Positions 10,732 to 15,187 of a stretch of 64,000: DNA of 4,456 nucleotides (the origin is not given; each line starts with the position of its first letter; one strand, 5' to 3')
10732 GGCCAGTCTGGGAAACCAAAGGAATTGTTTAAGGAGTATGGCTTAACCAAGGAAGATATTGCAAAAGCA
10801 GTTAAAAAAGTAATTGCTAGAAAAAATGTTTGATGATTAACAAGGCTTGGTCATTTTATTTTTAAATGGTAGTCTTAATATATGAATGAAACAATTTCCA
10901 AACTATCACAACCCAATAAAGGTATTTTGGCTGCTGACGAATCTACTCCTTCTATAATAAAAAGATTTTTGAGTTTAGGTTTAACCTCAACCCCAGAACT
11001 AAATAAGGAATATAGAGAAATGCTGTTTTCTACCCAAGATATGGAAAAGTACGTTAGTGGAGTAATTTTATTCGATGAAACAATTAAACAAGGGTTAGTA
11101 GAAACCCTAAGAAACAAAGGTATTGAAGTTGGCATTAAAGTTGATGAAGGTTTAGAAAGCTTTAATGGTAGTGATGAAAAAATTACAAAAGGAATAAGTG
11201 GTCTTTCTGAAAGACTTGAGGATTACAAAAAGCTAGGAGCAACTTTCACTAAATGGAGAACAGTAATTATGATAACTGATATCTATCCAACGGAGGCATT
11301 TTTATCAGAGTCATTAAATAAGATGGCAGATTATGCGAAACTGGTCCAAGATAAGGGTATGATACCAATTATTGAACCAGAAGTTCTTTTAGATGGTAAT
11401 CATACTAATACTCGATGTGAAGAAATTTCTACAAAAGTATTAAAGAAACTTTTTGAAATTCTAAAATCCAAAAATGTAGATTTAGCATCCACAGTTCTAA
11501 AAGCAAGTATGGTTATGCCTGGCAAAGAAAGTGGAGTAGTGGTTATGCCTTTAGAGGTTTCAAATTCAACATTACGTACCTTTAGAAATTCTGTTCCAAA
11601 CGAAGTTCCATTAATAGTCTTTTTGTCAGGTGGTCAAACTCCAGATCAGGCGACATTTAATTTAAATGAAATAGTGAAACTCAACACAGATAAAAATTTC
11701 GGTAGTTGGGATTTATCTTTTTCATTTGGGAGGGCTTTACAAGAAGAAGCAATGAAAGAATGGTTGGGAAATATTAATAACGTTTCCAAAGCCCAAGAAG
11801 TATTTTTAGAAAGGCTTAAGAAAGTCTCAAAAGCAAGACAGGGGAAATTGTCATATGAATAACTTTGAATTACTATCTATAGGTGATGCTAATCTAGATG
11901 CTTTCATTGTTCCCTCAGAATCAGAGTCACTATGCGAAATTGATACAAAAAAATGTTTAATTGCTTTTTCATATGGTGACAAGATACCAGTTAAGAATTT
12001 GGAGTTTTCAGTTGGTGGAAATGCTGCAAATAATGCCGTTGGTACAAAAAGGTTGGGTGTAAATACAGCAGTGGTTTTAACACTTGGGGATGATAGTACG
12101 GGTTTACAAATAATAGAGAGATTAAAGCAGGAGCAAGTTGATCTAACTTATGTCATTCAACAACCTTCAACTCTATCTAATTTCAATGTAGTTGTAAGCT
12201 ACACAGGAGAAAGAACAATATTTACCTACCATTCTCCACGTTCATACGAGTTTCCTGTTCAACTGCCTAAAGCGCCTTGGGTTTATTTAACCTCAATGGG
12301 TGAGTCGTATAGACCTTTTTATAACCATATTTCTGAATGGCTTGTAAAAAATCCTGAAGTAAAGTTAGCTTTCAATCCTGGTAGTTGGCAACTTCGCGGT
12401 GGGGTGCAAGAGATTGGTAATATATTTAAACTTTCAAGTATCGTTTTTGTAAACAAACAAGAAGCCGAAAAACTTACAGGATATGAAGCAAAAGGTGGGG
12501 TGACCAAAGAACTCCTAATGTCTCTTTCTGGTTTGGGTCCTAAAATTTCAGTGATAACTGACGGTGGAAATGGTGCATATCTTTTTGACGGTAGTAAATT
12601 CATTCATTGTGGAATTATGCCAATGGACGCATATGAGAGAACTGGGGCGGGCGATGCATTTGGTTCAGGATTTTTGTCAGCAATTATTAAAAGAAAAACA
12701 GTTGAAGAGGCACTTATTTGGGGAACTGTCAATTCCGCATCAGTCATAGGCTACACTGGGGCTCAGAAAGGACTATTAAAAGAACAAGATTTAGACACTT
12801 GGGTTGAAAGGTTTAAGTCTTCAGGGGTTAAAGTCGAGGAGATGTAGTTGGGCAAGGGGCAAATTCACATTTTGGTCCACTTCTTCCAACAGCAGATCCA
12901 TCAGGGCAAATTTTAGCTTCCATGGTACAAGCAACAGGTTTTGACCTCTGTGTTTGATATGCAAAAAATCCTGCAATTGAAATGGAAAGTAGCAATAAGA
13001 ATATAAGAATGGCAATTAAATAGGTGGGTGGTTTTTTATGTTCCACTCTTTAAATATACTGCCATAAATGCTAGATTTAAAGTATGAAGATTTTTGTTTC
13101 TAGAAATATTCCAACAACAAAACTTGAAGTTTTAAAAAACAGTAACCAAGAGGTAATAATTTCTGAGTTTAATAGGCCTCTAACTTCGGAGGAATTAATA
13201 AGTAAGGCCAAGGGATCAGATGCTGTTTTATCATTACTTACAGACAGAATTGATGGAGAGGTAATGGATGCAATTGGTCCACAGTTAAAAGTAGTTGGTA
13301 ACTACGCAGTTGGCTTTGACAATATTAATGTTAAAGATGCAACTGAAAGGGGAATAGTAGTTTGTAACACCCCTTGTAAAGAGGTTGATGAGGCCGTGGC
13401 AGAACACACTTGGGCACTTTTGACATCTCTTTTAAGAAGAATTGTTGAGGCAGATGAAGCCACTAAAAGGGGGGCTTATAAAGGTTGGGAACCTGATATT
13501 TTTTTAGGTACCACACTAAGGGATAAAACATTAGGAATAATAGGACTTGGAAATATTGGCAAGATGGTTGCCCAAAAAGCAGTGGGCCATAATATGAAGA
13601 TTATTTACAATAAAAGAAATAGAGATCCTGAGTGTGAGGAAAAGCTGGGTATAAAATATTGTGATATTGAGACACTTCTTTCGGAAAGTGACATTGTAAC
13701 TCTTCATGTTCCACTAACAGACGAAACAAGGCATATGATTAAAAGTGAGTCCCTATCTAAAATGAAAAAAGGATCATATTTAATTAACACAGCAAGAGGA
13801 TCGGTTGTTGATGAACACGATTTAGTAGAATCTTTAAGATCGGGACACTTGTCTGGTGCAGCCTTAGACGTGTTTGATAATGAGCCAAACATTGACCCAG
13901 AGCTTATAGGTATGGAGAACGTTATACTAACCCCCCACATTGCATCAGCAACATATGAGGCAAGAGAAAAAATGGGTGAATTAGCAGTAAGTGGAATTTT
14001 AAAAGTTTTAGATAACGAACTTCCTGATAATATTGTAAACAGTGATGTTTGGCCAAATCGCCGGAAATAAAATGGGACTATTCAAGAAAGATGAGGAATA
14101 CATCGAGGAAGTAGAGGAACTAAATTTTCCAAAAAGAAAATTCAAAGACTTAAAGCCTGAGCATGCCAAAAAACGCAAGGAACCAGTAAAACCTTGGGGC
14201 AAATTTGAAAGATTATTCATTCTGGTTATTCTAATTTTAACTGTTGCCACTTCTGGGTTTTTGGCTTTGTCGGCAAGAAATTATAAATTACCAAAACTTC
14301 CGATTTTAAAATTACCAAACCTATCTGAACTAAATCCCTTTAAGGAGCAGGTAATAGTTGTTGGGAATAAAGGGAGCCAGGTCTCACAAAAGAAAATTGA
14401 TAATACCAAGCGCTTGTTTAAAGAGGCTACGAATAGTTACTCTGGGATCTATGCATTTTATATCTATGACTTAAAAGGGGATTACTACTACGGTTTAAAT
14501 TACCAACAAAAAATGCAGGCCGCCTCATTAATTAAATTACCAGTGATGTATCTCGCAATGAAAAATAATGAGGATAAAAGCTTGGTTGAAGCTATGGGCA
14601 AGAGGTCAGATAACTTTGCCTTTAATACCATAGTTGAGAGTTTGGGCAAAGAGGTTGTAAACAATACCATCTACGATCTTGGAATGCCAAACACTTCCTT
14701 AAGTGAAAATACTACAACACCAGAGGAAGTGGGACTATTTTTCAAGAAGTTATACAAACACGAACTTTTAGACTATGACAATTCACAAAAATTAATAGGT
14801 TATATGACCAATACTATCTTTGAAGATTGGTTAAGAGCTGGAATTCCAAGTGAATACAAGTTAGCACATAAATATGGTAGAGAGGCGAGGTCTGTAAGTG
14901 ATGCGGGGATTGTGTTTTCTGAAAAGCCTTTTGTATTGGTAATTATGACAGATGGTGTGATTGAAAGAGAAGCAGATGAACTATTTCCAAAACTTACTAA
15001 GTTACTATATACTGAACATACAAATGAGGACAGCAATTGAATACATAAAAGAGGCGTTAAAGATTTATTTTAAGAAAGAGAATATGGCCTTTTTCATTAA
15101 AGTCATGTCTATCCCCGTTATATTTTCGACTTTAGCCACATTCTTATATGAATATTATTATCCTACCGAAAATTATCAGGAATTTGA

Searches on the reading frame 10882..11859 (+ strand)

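Call 59: search_protein_families(library=pfam, proteins=[window:10882-11859:+], max_evalue=0.001)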
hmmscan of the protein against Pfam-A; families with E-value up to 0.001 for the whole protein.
window:10882-11859:+ (326 aa): 1 family
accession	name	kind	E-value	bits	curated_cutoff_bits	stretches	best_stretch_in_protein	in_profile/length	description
PF00274.25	Glycolytic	-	6.3e-99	331.5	22.2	1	3-323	4-329/349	Fructose-bisphosphate aldolase class-I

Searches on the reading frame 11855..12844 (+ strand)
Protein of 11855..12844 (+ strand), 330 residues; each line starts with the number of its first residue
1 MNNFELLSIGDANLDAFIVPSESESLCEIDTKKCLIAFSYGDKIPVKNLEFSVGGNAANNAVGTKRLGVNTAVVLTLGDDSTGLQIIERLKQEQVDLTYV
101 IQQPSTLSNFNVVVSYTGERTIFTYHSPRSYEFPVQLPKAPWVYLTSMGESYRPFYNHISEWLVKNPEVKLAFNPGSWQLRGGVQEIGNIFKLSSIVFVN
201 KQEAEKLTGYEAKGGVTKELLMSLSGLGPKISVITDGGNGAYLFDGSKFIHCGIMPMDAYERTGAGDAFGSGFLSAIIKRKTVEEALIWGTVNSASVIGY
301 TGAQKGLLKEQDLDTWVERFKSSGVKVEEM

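Call 59: search_protein_families(library=pfam, proteins=[window:11855-12844:+], max_evalue=0.001)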
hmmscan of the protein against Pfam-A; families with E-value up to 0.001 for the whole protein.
window:11855-12844:+ (330 aa): 1 family
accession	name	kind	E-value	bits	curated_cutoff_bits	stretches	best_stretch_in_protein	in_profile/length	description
PF00294.29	PfkB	-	1.5e-38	133.2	25.8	1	35-306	14-298/302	pfkB family carbohydrate kinase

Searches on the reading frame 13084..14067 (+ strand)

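Call 59: search_protein_families(library=pfam, proteins=[window:13084-14067:+], max_evalue=0.001)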
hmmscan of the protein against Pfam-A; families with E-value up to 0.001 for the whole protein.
window:13084-14067:+ (328 aa): 5 families
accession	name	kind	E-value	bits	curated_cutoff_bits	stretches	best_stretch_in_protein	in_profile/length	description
PF02826.25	2-Hacid_dh_C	-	2.7e-62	209.7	25.1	1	111-287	2-178/178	D-isomer specific 2-hydroxyacid dehydrogenase, NAD binding domain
PF00389.36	2-Hacid_dh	-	8.3e-29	100.4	24.6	1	3-319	1-134/134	D-isomer specific 2-hydroxyacid dehydrogenase, catalytic domain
PF03446.21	NAD_binding_2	-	3.9e-07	30.6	21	1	150-252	2-108/161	NAD binding domain of 6-phosphogluconate dehydrogenase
PF07991.19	KARI_N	-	8.7e-06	25.9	20.6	1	145-234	2-92/165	Acetohydroxy acid isomeroreductase, NADPH-binding domain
PF03807.23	F420_oxidored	-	1.1e-05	26.4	21.6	1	150-236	2-91/94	NADP oxidoreductase coenzyme F420-dependent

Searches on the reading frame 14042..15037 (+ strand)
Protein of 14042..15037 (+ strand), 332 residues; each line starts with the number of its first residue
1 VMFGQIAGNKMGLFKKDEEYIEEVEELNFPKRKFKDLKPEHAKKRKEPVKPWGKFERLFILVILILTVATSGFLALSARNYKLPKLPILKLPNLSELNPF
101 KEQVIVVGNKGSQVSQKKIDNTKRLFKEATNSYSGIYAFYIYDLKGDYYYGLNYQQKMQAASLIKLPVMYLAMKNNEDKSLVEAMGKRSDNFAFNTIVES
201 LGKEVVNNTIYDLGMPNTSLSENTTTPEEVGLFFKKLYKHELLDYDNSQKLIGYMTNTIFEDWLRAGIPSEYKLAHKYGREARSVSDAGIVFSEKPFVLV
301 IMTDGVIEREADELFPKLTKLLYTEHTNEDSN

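Call 59: search_protein_families(library=pfam, proteins=[window:14042-15037:+], max_evalue=0.001)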
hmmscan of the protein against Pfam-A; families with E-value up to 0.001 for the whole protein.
window:14042-15037:+ (332 aa): 1 family
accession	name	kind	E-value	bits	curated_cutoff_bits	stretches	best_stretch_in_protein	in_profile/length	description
PF13354.11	Beta-lactamase2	-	7e-34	117.5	22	2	180-303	77-214/214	Beta-lactamase enzyme family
